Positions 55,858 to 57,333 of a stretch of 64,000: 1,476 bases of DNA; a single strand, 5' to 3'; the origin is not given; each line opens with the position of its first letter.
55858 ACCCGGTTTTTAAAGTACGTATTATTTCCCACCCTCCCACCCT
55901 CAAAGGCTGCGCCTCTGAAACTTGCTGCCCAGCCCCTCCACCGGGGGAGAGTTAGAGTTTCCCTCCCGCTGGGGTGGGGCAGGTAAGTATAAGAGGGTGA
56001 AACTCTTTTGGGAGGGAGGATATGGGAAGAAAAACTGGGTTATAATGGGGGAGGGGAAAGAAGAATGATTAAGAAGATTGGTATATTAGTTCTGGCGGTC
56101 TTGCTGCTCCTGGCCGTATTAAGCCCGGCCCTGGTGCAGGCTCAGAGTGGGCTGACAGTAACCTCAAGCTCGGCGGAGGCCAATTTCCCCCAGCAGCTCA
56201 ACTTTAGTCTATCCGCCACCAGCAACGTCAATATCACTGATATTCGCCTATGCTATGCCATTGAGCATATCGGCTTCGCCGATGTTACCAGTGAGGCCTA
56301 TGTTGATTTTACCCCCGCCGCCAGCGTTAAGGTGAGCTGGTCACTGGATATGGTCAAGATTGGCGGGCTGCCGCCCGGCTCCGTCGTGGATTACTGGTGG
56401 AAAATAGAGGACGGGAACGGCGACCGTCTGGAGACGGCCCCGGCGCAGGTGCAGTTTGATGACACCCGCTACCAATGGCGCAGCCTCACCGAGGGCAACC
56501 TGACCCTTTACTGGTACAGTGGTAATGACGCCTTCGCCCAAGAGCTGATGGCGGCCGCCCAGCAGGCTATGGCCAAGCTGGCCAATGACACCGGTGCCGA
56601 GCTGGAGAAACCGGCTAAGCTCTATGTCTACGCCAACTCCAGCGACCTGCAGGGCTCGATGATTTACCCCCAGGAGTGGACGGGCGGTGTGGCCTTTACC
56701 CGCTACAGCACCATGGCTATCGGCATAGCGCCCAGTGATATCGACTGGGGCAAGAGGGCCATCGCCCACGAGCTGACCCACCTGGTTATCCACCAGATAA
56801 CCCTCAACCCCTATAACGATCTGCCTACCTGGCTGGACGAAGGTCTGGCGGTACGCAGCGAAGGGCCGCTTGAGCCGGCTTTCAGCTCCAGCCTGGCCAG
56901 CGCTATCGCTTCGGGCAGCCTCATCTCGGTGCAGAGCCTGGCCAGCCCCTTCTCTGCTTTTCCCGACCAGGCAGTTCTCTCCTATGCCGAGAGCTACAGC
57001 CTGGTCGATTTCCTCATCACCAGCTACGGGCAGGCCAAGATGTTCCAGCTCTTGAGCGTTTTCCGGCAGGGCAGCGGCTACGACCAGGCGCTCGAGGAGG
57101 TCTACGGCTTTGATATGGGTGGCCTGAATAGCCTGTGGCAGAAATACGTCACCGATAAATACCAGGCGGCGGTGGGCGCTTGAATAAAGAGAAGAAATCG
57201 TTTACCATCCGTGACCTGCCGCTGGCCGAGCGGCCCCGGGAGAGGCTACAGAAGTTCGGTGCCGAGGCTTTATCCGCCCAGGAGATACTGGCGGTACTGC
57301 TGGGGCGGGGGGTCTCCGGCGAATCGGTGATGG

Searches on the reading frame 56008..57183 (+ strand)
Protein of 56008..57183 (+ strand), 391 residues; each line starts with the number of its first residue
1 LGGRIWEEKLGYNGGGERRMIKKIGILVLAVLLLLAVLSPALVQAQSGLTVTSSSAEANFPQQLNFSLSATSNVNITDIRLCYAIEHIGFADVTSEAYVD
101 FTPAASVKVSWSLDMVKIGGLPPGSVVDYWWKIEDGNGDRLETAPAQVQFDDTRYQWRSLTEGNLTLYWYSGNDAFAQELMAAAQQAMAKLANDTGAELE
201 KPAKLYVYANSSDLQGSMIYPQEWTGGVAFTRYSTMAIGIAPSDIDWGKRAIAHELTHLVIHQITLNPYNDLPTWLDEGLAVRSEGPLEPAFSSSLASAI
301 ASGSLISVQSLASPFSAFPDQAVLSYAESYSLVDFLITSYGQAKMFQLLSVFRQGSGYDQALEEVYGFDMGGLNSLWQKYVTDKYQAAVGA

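Call 25: search_protein_families(library=pfam, proteins=[window:56008-57183:+])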
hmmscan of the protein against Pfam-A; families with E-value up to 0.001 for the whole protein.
window:56008-57183:+ (391 aa): 1 family
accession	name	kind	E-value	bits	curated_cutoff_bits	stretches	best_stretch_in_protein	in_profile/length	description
PF13485.12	Peptidase_MA_2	-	7.1e-86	287.6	32.4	1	183-382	1-200/201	Peptidase MA superfamily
